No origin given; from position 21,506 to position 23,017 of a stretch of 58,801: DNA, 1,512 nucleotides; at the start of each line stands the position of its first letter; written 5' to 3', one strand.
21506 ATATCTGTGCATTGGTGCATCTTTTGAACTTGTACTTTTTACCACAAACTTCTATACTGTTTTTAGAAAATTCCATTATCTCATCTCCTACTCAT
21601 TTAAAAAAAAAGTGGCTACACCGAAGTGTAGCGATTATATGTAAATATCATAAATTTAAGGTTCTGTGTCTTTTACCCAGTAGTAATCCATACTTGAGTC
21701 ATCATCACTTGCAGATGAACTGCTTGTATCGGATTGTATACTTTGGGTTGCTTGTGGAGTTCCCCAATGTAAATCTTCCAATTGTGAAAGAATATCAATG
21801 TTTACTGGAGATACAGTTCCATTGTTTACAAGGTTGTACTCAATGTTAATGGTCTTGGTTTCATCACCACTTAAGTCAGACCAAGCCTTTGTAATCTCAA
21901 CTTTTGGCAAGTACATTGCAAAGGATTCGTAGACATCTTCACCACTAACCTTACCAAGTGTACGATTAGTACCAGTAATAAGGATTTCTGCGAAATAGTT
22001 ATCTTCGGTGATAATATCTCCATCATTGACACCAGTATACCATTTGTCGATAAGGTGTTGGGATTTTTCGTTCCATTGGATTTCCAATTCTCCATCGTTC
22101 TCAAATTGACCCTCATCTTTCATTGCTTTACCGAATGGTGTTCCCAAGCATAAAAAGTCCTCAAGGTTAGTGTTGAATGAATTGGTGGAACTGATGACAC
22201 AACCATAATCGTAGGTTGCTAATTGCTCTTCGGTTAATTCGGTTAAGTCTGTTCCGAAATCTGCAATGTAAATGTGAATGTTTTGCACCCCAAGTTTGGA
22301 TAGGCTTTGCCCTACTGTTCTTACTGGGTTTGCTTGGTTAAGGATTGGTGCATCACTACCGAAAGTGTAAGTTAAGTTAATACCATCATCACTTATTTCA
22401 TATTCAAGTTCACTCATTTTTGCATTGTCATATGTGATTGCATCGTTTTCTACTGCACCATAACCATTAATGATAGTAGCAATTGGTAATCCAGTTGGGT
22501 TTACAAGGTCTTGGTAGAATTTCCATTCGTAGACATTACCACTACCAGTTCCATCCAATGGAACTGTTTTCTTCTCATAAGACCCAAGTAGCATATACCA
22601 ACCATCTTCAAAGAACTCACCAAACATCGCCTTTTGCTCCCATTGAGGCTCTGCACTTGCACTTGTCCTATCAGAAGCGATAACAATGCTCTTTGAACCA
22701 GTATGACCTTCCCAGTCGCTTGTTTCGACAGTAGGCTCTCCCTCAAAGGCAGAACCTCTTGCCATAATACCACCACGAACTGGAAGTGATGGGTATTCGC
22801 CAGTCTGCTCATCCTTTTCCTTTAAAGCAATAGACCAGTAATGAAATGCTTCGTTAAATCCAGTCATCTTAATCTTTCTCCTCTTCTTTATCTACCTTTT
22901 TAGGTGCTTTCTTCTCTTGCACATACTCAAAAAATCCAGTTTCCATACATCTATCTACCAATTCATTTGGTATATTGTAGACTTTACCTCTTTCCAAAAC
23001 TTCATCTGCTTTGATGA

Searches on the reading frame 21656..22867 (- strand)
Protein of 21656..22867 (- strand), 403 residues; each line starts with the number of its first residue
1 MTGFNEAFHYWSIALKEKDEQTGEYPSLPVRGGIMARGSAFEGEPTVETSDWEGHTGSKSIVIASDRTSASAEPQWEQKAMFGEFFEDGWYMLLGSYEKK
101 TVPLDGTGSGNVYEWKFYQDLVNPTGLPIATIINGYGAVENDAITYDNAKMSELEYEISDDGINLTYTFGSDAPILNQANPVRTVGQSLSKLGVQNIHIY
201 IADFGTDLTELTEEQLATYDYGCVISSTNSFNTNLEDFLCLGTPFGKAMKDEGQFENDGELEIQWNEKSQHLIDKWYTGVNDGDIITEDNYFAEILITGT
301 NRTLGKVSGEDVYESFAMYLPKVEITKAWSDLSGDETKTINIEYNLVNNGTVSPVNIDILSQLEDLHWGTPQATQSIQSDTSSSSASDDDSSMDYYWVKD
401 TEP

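Call 10: search_protein_families(library=phrogs, proteins=[window:21656-22867:-], max_evalue=0.001)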
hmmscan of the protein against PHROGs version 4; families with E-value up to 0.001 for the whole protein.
window:21656-22867:- (403 aa): 1 family
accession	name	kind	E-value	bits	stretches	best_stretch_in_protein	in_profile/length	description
phrog_290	-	tail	1.1e-07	32.5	1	78-397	94-368/411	minor tail protein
